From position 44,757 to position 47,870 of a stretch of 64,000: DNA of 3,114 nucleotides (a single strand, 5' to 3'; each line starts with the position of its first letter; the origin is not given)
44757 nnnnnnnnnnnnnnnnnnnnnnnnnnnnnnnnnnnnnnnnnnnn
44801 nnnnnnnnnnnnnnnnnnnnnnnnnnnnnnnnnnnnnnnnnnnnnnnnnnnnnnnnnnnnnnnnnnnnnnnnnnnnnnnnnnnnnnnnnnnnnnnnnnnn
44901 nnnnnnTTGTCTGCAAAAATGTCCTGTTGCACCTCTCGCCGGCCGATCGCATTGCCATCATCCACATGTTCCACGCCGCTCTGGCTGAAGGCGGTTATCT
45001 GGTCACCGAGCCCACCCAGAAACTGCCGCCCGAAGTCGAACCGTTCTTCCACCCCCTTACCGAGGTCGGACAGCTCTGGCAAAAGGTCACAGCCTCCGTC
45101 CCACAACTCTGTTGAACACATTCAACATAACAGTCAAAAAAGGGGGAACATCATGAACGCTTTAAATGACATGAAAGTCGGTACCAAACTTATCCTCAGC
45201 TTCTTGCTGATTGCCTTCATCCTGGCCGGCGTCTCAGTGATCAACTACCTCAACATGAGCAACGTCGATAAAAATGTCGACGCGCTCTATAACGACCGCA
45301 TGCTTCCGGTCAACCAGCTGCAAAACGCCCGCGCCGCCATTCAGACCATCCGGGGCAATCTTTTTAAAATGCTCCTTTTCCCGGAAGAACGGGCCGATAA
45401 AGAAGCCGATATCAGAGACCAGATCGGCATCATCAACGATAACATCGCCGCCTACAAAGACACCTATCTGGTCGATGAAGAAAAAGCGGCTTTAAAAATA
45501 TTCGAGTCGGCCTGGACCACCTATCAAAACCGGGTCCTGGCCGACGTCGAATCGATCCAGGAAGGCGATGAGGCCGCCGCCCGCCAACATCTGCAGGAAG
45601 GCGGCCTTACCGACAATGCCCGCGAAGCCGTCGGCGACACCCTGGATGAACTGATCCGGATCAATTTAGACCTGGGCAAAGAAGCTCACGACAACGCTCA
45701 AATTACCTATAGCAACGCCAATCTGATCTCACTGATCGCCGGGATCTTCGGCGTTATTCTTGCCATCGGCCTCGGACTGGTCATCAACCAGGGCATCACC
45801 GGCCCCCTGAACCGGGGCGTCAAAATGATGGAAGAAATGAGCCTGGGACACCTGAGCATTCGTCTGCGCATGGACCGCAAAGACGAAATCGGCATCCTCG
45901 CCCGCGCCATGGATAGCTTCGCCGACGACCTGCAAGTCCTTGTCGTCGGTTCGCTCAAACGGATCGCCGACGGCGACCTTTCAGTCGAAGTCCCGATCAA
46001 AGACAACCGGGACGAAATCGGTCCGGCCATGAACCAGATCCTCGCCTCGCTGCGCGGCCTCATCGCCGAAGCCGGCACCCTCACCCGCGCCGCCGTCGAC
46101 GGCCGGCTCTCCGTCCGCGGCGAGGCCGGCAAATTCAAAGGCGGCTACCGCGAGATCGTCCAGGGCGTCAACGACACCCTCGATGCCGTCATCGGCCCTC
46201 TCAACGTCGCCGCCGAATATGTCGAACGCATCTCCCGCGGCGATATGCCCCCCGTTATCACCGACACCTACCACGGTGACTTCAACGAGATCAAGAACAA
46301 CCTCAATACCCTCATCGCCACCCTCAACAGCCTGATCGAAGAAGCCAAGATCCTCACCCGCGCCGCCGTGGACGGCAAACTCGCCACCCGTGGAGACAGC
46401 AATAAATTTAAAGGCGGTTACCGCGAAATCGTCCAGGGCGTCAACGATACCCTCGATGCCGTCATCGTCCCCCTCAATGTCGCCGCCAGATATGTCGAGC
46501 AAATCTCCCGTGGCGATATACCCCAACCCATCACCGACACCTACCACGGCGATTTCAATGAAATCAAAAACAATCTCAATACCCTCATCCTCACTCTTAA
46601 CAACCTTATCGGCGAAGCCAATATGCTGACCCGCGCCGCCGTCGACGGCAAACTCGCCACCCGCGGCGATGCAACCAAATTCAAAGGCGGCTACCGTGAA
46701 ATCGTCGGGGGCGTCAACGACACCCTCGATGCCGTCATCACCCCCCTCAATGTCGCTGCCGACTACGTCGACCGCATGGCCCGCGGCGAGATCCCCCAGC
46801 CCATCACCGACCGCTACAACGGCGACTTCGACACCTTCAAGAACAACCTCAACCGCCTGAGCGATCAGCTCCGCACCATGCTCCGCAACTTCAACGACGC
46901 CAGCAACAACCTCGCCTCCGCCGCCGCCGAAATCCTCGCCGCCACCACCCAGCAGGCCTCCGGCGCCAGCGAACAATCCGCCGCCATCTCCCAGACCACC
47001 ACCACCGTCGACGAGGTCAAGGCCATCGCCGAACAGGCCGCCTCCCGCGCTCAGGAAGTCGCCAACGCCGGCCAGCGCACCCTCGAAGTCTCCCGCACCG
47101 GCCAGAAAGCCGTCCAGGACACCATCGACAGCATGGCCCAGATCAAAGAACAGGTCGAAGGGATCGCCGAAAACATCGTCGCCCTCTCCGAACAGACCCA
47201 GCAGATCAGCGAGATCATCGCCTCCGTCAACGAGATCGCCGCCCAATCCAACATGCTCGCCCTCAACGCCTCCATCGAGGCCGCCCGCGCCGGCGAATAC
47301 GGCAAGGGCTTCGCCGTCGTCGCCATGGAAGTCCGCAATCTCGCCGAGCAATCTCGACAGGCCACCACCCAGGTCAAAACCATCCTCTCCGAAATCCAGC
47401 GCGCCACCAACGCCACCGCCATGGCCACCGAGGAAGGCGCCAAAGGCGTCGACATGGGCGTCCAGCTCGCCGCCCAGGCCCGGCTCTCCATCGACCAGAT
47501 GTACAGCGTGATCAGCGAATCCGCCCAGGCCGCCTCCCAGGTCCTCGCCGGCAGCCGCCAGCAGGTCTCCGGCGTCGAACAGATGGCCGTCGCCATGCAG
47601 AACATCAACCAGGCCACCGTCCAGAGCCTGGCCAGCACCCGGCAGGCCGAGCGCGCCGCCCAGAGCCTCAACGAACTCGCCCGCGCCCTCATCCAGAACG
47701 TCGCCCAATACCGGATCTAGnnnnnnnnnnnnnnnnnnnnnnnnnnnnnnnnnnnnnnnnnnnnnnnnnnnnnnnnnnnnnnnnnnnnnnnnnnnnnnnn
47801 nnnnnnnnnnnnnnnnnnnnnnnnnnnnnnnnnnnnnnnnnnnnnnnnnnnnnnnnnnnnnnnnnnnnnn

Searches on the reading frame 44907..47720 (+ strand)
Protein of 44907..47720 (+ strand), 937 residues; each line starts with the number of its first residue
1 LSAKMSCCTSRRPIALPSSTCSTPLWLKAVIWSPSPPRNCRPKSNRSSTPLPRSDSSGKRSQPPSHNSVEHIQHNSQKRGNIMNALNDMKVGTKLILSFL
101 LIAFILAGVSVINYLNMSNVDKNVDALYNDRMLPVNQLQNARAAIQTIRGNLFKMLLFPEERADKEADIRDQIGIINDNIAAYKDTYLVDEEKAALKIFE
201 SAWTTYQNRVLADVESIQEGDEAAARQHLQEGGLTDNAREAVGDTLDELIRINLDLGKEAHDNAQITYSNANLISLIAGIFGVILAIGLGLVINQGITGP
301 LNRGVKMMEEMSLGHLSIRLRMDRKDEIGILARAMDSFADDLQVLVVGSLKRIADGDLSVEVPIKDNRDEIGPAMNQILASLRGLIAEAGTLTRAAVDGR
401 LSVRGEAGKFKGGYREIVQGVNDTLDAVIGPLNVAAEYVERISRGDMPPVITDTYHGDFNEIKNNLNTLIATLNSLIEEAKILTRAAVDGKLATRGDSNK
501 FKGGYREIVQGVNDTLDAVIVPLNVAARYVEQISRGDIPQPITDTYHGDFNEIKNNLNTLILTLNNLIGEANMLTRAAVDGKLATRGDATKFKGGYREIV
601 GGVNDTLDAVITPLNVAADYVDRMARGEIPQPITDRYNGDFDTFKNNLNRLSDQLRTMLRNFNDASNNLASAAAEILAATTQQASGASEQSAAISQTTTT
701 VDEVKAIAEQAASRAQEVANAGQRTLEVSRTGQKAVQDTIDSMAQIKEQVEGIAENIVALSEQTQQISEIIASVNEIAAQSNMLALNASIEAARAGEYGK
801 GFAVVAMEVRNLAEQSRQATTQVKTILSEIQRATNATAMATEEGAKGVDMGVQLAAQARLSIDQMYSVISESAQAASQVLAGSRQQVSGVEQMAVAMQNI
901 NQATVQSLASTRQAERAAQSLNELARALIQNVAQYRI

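Call 11: search_protein_families(library=pfam, proteins=[window:44907-47720:+])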
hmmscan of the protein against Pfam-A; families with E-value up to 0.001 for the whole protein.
window:44907-47720:+ (937 aa): 5 families
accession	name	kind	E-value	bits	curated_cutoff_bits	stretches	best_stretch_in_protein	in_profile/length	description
PF18947.5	HAMP_2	-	9.8e-96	314.2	24.3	3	409-474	1-66/67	HAMP domain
PF12729.13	4HB_MCP_1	-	4.7e-38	131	27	1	88-267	1-180/181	Four helix bundle sensory module for signal transduction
PF00015.26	MCPsignal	-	9.2e-35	120.5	34.6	1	722-903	4-171/172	Methyl-accepting chemotaxis protein (MCP) signalling domain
PF00672.30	HAMP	-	1.5e-21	76.9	25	1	296-343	5-52/53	HAMP domain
PF02203.21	TarH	-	1e-09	39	25.2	1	86-249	2-169/177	Tar ligand binding domain homologue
